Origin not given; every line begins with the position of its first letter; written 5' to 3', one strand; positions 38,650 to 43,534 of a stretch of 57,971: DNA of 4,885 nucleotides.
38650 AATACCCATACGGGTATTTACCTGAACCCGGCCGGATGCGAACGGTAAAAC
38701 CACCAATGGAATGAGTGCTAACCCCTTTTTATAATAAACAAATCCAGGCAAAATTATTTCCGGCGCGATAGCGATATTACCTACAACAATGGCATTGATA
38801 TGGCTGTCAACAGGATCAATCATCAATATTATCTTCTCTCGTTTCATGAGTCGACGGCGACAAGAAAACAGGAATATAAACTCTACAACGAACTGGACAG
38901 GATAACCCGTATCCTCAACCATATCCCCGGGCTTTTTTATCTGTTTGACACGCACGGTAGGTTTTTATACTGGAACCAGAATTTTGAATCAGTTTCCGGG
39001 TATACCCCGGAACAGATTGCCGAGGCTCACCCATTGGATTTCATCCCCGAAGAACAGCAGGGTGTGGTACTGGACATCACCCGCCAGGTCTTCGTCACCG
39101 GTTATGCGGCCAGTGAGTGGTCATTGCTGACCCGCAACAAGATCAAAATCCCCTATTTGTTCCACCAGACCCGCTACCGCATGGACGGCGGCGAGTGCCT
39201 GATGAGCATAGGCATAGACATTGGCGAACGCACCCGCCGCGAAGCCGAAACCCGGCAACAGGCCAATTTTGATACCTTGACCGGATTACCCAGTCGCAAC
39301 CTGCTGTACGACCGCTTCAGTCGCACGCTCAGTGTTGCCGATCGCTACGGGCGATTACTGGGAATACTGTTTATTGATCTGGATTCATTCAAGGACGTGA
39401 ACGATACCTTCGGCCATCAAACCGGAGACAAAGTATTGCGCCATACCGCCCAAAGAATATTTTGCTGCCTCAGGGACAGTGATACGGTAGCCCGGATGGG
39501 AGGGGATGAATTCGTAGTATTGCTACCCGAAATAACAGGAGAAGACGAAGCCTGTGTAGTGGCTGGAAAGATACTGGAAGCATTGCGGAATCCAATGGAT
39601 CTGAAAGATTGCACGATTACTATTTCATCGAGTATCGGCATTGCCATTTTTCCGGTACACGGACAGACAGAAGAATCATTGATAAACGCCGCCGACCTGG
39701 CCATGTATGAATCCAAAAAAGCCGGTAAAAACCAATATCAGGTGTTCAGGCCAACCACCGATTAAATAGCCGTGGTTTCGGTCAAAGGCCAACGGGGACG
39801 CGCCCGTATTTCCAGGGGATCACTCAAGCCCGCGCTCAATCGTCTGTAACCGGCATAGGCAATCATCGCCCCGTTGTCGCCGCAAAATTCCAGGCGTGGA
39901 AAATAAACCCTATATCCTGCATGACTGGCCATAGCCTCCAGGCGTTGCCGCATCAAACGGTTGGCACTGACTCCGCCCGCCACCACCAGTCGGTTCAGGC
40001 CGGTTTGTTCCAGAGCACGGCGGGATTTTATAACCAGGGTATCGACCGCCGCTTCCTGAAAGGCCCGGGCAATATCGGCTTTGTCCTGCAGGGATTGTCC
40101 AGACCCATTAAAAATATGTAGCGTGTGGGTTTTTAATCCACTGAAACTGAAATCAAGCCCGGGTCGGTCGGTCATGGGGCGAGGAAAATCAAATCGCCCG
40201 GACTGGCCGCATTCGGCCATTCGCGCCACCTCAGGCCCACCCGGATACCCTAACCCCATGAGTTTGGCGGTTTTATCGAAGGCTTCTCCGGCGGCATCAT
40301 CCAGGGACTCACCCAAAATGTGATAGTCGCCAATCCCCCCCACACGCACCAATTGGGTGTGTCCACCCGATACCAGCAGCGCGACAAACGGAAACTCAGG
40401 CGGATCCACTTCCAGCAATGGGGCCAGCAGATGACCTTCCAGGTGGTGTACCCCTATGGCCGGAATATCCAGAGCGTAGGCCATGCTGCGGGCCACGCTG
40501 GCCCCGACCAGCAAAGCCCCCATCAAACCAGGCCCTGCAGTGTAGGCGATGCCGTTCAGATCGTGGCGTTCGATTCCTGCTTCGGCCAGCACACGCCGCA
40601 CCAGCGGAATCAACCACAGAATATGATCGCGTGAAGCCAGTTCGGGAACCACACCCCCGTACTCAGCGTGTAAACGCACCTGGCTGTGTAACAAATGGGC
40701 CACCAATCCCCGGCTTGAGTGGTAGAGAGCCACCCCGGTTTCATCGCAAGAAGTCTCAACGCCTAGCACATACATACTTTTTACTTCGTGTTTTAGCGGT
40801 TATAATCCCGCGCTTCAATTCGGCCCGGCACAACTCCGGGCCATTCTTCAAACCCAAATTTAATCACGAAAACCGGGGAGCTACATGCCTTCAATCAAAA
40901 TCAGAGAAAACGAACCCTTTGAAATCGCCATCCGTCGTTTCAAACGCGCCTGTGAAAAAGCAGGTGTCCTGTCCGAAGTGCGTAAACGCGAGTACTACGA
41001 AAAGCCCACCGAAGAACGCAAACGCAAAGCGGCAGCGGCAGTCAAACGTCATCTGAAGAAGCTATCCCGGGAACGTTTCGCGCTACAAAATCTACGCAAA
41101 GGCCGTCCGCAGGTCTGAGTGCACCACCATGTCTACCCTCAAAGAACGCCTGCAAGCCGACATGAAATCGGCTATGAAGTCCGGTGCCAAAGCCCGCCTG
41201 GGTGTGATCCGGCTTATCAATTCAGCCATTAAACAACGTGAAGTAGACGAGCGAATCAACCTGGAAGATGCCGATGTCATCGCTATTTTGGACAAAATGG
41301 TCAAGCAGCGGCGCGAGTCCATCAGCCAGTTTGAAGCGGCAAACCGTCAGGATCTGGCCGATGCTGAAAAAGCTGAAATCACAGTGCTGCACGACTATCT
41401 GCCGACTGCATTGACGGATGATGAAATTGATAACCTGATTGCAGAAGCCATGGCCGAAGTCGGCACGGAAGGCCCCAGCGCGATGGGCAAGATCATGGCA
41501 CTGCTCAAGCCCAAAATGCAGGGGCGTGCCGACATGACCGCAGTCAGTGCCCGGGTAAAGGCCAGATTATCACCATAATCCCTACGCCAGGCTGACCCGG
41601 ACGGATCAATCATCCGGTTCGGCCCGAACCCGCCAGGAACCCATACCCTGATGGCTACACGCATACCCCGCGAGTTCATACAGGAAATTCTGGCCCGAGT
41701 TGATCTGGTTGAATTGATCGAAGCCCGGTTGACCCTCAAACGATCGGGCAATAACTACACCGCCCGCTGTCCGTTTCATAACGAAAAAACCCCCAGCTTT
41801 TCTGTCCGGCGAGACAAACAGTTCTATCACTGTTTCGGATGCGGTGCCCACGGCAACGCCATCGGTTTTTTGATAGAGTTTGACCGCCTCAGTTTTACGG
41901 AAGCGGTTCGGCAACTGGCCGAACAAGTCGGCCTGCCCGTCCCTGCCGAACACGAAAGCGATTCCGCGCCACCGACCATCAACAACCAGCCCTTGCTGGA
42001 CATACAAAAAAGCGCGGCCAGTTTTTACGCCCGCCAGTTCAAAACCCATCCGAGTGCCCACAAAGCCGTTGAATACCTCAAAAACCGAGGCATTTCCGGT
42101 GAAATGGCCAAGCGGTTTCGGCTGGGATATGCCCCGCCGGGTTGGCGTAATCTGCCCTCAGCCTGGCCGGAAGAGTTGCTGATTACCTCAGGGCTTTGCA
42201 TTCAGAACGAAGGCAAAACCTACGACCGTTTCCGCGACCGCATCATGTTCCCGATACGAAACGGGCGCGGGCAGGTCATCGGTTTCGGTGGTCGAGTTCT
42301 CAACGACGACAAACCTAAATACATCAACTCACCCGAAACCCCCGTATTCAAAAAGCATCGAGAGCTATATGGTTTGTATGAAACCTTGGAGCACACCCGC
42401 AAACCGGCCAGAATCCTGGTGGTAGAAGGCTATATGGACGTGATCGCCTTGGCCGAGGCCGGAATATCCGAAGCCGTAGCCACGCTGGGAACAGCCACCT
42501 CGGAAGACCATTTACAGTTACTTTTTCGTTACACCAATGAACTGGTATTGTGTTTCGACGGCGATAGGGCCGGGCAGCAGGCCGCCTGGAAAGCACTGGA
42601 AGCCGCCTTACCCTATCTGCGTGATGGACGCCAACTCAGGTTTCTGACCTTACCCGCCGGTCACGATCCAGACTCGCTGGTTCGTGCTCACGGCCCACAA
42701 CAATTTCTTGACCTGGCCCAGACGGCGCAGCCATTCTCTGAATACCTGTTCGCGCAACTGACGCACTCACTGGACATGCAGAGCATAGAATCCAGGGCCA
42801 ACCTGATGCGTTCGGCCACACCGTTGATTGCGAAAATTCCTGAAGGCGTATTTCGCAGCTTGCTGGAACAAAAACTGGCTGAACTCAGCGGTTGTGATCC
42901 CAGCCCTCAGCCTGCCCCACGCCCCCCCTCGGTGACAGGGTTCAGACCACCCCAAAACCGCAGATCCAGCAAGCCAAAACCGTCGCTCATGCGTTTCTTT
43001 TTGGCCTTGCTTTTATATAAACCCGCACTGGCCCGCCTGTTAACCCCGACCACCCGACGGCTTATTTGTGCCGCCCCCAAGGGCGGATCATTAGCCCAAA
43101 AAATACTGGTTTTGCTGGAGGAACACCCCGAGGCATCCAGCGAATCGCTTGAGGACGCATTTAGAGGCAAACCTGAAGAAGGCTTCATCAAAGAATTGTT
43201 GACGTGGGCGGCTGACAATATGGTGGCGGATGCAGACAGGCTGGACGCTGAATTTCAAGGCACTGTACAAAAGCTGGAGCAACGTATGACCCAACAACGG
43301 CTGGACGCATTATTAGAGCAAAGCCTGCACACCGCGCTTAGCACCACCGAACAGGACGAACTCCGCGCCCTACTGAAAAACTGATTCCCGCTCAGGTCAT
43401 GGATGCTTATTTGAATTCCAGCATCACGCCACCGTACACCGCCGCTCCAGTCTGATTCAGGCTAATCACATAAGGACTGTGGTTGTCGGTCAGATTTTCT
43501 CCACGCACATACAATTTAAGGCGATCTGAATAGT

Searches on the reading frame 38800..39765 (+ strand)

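Call 65: search_protein_families(library=pfam, proteins=[window:38800-39765:+], max_evalue=0.00001)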
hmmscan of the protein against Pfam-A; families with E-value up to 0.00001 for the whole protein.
window:38800-39765:+ (321 aa): 5 families
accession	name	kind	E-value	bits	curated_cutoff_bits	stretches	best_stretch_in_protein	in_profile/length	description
PF00990.26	GGDEF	-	1.7e-47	161.6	23.8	1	155-312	1-161/161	Diguanylate cyclase, GGDEF domain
PF08448.16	PAS_4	-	2.8e-11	44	23.1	1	39-145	1-109/110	PAS fold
PF00989.32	PAS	-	1.1e-07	32.2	22.6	1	36-101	4-69/113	PAS fold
PF13188.13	PAS_8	-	2.6e-06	27.6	21.8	0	34-73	2-38/65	PAS domain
PF13426.13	PAS_9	-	9.8e-06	26.2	27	0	48-141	5-101/103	PAS domain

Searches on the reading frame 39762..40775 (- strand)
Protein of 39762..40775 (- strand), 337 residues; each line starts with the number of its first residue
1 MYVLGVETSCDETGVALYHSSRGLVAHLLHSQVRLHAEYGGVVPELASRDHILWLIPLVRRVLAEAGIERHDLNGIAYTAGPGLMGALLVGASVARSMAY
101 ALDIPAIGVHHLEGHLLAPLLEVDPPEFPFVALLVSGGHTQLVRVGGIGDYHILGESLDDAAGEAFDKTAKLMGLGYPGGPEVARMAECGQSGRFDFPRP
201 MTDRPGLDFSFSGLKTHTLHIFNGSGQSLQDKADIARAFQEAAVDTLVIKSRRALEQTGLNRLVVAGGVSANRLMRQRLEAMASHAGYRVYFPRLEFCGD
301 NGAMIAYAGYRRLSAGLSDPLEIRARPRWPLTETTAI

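Call 65: search_protein_families(library=pfam, proteins=[window:39762-40775:-], max_evalue=0.00001)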
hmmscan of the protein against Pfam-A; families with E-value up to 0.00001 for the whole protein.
window:39762-40775:- (337 aa): 2 families
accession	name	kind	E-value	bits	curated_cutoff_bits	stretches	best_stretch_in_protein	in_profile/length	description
PF00814.31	TsaD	-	5.4e-98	328.3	24.8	1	24-307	2-264/264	tRNA N6-adenosine threonylcarbamoyltransferase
PF22521.2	HypF_C_2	-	5.9e-09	36.5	27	1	228-302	162-236/241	Carbamoyltransferase, Kae1-like Domain, second subdomain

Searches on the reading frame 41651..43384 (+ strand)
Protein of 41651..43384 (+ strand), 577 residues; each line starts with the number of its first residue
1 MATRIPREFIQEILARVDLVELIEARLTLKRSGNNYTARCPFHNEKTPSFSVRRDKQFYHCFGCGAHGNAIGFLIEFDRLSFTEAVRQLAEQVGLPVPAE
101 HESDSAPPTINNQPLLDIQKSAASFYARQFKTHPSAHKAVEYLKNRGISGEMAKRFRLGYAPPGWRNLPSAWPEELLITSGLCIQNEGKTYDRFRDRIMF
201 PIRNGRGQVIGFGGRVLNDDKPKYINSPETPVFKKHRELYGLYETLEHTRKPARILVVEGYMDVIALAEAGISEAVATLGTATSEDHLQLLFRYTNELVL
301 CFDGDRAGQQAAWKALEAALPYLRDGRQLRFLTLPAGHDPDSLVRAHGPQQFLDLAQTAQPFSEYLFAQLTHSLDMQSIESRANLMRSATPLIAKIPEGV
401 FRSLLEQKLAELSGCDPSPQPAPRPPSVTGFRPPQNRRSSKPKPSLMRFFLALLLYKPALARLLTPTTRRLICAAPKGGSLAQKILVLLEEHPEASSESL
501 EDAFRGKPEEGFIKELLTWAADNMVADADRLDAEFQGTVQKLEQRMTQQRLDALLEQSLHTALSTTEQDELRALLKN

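Call 65: search_protein_families(library=pfam, proteins=[window:41651-43384:+], max_evalue=0.00001)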
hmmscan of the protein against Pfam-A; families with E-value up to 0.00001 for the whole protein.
window:41651-43384:+ (577 aa): 8 families
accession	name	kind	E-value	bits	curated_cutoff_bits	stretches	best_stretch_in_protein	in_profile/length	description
PF08275.17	DNAG_N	-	2.3e-40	138.1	26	1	125-244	1-126/128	DNA primase catalytic core, N-terminal domain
PF01807.25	Zn_ribbon_DnaG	-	2.7e-37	127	24.9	1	6-100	2-96/98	CHC2 zinc finger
PF13155.12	Toprim_2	-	1.4e-19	70.7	22.1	1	257-343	2-87/88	Toprim-like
PF13662.12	Toprim_4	-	5.9e-18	65.3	25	1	255-321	3-73/85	Toprim domain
PF01751.28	Toprim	-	1.8e-17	63.7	23.1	1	255-330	2-92/96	Toprim domain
PF08278.16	DnaG_DnaB_bind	-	5.1e-14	53.1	29.1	1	447-574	1-124/124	DNA primase DnaG DnaB-binding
PF10410.14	DnaB_bind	-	2.1e-13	50.7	20.6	1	363-416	1-54/56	DnaB-helicase binding domain of primase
PF13362.12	Toprim_3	-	4.8e-09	37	27.2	1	255-349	2-94/95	Toprim domain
